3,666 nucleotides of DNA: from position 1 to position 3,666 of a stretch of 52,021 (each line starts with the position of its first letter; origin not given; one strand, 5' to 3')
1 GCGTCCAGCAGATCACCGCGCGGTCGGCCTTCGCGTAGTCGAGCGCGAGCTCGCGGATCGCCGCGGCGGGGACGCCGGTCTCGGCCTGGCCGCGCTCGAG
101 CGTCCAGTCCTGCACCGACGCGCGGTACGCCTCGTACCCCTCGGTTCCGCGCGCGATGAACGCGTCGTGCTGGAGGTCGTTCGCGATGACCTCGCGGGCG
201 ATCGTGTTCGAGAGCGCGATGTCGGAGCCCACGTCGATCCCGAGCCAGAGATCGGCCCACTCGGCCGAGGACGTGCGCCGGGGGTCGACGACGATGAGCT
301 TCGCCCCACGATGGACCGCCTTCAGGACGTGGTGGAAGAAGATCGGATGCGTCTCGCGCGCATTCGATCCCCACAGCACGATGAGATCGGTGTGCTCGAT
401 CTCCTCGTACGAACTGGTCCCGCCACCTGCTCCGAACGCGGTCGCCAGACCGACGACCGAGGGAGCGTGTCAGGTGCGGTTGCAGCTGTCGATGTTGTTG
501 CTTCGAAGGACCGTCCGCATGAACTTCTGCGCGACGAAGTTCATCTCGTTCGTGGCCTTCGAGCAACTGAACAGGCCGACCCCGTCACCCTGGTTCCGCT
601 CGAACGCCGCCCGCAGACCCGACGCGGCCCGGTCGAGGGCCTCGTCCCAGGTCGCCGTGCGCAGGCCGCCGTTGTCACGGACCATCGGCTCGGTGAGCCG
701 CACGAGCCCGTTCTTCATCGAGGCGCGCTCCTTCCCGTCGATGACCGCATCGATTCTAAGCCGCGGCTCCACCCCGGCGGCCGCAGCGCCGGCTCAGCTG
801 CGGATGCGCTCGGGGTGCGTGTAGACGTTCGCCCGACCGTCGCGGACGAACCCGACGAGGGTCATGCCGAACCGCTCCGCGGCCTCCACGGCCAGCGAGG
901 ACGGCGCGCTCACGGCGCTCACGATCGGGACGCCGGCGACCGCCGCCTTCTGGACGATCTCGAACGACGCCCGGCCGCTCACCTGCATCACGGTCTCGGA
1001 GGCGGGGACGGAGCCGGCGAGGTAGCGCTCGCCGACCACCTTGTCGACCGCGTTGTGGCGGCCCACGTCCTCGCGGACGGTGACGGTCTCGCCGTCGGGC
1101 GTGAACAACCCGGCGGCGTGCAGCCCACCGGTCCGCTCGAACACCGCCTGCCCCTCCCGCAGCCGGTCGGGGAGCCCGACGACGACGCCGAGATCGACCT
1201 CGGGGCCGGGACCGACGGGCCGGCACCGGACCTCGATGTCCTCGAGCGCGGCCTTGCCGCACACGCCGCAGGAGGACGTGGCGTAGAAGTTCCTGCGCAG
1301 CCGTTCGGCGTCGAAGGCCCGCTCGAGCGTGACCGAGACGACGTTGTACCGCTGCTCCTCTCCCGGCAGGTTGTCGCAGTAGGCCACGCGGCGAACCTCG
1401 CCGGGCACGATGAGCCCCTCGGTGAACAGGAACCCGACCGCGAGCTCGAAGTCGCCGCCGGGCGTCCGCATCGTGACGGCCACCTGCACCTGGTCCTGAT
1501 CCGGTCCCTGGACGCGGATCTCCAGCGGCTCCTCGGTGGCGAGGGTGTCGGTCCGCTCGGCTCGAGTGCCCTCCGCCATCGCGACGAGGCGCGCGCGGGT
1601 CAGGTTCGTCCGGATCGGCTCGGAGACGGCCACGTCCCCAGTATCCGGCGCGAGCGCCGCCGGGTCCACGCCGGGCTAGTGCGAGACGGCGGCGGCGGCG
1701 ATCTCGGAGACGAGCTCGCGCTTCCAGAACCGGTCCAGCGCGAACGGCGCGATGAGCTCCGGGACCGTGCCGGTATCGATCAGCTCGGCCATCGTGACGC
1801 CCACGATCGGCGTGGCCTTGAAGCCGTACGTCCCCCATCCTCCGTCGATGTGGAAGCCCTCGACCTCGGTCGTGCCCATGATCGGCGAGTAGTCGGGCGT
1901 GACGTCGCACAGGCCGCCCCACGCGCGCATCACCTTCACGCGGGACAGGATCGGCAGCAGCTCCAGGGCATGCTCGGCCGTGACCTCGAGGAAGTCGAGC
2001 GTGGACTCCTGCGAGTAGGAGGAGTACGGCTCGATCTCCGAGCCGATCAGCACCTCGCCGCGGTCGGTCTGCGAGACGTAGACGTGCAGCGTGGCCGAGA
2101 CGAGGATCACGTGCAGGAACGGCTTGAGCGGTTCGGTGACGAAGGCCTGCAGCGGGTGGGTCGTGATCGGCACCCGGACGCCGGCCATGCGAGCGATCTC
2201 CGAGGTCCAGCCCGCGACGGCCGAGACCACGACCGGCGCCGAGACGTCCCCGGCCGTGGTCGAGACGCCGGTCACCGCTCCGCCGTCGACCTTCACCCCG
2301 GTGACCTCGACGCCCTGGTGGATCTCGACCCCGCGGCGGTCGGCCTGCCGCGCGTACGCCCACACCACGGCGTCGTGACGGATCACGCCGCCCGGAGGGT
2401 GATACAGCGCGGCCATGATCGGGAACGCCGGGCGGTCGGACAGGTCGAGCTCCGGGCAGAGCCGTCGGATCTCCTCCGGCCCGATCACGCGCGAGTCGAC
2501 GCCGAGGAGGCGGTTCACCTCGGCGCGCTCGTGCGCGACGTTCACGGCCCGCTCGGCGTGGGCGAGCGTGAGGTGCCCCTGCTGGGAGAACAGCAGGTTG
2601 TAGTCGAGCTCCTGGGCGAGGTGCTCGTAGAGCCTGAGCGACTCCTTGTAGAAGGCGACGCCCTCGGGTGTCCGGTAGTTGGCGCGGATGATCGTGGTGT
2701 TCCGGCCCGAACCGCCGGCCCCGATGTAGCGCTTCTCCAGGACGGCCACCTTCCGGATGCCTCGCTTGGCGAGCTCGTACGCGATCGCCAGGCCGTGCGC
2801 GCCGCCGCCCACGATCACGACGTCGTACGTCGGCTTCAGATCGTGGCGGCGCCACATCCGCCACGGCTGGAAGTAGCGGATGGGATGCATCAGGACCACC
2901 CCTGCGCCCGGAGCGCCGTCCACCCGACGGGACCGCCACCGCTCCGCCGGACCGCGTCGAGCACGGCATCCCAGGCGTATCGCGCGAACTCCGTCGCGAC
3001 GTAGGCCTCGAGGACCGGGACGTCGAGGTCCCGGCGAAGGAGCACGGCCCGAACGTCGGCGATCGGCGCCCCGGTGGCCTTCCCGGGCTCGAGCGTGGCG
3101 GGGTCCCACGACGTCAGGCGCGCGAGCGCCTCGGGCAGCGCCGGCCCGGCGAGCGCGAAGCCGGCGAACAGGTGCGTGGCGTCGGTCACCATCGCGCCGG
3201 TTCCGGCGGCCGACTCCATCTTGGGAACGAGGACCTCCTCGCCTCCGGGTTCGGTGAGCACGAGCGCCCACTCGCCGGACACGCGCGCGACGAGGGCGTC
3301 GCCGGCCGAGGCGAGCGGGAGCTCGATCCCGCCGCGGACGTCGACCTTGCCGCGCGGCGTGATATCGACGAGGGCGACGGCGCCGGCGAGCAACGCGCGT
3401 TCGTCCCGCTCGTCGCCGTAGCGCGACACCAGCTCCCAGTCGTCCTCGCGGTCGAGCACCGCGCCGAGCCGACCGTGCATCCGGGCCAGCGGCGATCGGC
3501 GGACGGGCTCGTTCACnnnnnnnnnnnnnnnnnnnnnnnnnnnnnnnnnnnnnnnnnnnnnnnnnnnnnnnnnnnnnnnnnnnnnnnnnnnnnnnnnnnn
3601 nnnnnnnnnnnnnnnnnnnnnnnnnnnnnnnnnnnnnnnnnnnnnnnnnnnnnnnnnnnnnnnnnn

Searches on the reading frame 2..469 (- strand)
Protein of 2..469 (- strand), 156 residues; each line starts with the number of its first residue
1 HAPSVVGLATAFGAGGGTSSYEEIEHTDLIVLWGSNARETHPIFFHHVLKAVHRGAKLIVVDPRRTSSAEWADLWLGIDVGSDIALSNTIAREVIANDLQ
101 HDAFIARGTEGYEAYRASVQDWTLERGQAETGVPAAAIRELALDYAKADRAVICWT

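Call 23: search_protein_families(library=pfam, proteins=[window:2-469:-], max_evalue=0.01)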
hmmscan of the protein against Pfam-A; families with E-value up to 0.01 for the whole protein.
window:2-469:- (156 aa): 1 family
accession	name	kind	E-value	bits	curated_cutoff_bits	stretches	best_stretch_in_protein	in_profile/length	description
PF00384.28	Molybdopterin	-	4.2e-16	59.4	24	1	18-98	99-178/353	Molybdopterin oxidoreductase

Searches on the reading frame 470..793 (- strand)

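Call 23: search_protein_families(library=pfam, proteins=[window:470-793:-], max_evalue=0.01)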
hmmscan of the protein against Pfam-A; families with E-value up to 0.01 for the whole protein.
window:470-793:- (107 aa): 1 family
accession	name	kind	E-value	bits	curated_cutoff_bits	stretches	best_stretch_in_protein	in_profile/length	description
PF00384.28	Molybdopterin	-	8.1e-11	42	24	1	32-106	1-80/353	Molybdopterin oxidoreductase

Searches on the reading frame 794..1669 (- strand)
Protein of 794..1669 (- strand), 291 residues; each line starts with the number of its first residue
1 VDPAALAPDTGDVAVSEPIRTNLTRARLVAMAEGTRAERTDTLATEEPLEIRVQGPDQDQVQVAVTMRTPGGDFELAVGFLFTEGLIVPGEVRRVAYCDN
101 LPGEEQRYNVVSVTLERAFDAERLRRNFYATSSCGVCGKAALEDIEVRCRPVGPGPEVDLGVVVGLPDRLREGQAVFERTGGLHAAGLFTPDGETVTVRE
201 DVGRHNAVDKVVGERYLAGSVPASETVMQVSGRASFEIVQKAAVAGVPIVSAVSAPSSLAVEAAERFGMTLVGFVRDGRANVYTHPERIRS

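Call 23: search_protein_families(library=pfam, proteins=[window:794-1669:-], max_evalue=0.01)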
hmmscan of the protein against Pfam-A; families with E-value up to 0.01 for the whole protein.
window:794-1669:- (291 aa): 1 family
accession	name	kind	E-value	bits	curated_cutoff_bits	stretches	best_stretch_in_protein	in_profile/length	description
PF02634.21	FdhD-NarQ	-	5.8e-66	223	27.2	1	44-289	1-236/237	FdhD/NarQ family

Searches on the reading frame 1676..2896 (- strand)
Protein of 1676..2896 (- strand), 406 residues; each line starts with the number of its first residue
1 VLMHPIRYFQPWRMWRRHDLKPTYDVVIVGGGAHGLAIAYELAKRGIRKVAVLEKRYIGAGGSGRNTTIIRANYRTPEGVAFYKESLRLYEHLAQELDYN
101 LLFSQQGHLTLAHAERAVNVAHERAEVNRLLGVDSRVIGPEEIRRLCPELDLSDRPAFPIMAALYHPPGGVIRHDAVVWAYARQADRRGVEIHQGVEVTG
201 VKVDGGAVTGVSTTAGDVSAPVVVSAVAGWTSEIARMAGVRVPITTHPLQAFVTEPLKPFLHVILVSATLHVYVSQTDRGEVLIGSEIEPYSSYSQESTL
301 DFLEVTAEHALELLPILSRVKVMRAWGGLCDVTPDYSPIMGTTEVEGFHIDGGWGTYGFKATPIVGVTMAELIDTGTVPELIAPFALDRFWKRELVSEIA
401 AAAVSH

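Call 23: search_protein_families(library=pfam, proteins=[window:1676-2896:-], max_evalue=0.01)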
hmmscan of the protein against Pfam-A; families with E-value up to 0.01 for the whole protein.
window:1676-2896:- (406 aa): 12 families
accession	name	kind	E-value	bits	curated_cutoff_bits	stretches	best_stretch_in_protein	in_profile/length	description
PF01266.30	DAO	-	5.5e-72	243.7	27.9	1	25-372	1-353/353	FAD dependent oxidoreductase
PF13450.12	NAD_binding_8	-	1.7e-06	28.6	21.9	1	28-65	1-36/68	NAD(P)-binding Rossmann-like domain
PF13738.12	Pyr_redox_3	-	1.9e-06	27.8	30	1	27-59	1-33/305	Pyridine nucleotide-disulphide oxidoreductase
PF00890.30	FAD_binding_2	-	2.3e-06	27.5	20.4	1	25-214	1-181/414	FAD binding domain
PF01946.23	Thi4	-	3e-06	27.1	26.2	1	24-64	18-58/235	Thi4 family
PF01494.25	FAD_binding_3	-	4.4e-06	26.6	22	1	24-56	2-33/349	FAD binding domain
PF03486.20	HI0933_like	-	1.4e-05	25.2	50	1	25-56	2-32/244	HI0933-like protein Rossmann domain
PF07992.20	Pyr_redox_2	-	3.2e-05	24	26.1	1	24-127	1-85/291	Pyridine nucleotide-disulphide oxidoreductase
PF12831.13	FAD_oxidored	-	0.00021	21.1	27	0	25-74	1-50/416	FAD dependent oxidoreductase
PF01593.30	Amino_oxidase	-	0.00031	20.6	19.8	0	167-233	192-260/443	Flavin containing amine oxidoreductase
PF13454.12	NAD_binding_9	-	0.00097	19.6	21.8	1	27-98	1-77/155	FAD-NAD(P)-binding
PF00070.33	Pyr_redox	-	0.0011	19.8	22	0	26-55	2-30/82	Pyridine nucleotide-disulphide oxidoreductase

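Call 77: search_protein_families(library=ncbifam, proteins=[window:1676-2896:-], max_evalue=0.001)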
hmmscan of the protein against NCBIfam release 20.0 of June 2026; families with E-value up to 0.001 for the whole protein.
window:1676-2896:- (406 aa): 57 families (the best 25 are shown)
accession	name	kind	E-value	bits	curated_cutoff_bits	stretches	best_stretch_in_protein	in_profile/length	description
TIGR01373.1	soxB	subfamily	1.5e-139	465.4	529.45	1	6-397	12-406/407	sarcosine oxidase subunit beta family protein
TIGR02352.1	thiamin_ThiO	equivalog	5.1e-34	117.9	250.8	1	26-376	1-350/351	glycine oxidase ThiO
NF008425.0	PRK11259.1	equivalog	3.9e-28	98.5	257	1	22-390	3-375/377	N-methyl-L-tryptophan oxidase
TIGR01377.1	soxA_mon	subfamily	2.2e-24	85.9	479.65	1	24-247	1-216/381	amino oxidase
NF001933.0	PRK00711.1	subfamily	8.3e-24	84.4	383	1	90-389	119-415/429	D-amino acid dehydrogenase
TIGR03364.1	HpnW_proposed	hypoth_equivalog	1e-17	64.3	285.1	1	24-225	1-191/365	TIGR03364 family FAD-dependent oxidoreductase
NF050086.1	pipecolate_AmaA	exception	2.9e-16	59.1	600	2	23-73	25-74/425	L-pipecolate oxidase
NF008726.1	PRK11728.1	equivalog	7e-14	51.5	299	1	24-245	1-216/389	L-2-hydroxyglutarate oxidase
TIGR03377.1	glycerol3P_GlpA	equivalog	2.8e-13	49.3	552.8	1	25-245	1-218/530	anaerobic glycerol-3-phosphate dehydrogenase subunit GlpA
NF008313.0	PRK11101.1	equivalog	1.1e-12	47.3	425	1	23-242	8-224/548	anaerobic glycerol-3-phosphate dehydrogenase subunit A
TIGR03197.1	MnmC_Cterm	equivalog_domain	2.3e-12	46.7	174.2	1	25-342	1-315/400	FAD-dependent 5-carboxymethylaminomethyl-2-thiouridine(34) oxidoreductase MnmC1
NF002480.1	PRK01747.1-1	equivalog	3.4e-11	42.3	540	1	21-343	246-565/645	bifunctional tRNA (5-methylaminomethyl-2-thiouridine)(34)-methyltransferase MnmC2/FAD-dependent 5-carboxymethylaminomethyl-2-thiouridine(34)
NF033460.1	glycerol3P_ox_II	equivalog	4.1e-10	39.3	460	1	23-240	1-217/361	type 2 glycerol-3-phosphate oxidase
TIGR03329.1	Phn_aa_oxid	hypoth_equivalog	8.4e-10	38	632.8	1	24-346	25-363/460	putative aminophosphonate oxidoreductase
NF009074.0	PRK12409.1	equivalog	5.6e-09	35.6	494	1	96-371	126-401/410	D-amino acid dehydrogenase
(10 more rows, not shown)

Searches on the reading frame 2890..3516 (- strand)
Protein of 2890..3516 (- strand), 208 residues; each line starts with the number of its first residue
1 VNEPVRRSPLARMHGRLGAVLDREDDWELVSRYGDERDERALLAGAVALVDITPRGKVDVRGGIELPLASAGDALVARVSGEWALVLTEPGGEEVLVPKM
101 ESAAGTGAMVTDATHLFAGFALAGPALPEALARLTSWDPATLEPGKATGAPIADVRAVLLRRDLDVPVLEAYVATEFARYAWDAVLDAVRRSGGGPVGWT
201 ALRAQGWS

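Call 23: search_protein_families(library=pfam, proteins=[window:2890-3516:-], max_evalue=0.01)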
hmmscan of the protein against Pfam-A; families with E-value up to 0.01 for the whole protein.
window:2890-3516:- (208 aa): 1 family
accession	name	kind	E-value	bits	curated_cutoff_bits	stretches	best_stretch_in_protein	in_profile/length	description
PF01571.26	GCV_T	-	7.3e-12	45.5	25.6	1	72-203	92-226/255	Aminomethyltransferase folate-binding domain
